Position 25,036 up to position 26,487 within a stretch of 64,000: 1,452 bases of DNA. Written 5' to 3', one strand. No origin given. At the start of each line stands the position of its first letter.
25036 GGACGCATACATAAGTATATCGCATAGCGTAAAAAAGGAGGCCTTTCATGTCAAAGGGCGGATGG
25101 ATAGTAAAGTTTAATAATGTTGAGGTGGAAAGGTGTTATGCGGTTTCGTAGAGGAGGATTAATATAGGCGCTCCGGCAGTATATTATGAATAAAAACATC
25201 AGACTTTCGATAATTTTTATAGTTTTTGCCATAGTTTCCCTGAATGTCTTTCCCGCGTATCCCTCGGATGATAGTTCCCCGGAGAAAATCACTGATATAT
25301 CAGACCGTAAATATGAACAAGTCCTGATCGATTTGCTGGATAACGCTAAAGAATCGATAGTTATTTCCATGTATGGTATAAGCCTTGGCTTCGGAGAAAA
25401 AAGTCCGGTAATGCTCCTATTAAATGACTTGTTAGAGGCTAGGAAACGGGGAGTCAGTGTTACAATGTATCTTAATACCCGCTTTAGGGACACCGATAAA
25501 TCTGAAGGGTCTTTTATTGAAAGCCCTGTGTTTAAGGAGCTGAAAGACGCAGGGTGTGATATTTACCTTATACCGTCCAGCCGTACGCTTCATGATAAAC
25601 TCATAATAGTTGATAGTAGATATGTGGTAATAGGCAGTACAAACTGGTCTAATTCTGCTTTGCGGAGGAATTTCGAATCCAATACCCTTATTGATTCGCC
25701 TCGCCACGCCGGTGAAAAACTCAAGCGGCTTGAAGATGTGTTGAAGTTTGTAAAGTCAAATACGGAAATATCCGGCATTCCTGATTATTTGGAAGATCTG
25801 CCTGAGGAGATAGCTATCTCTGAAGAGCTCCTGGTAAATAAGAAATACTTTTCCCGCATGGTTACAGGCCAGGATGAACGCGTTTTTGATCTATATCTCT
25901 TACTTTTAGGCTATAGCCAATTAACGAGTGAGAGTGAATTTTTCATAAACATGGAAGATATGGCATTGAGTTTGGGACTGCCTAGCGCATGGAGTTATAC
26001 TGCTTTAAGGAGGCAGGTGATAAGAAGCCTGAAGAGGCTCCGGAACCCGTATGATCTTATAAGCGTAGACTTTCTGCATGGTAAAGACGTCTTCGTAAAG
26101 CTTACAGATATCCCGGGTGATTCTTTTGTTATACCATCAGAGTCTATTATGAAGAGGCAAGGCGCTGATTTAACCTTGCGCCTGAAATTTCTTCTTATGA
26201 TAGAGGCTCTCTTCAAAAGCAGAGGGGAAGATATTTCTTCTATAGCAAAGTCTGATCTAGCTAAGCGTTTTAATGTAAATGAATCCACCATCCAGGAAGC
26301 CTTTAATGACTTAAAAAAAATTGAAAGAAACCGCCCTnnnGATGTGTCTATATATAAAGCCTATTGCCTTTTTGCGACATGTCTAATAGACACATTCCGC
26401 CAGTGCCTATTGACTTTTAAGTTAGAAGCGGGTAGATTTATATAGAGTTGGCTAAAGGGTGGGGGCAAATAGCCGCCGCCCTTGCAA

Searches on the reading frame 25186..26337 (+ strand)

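Call 56: search_protein_families(library=pfam, proteins=[window:25186-26337:+], max_evalue=0.01)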
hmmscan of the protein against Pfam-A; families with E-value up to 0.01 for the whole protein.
window:25186-26337:+ (384 aa): 3 families
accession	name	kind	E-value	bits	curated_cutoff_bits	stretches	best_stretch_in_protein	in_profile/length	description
PF13091.12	PLDc_2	-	4.1e-21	75.6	27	1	47-177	1-123/132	PLD-like domain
PF00614.28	PLDc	-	3.1e-05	24.3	21.9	1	134-156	4-26/28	Phospholipase D Active site motif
PF08279.18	HTH_11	-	0.0045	17.3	25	0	342-378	9-41/55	HTH domain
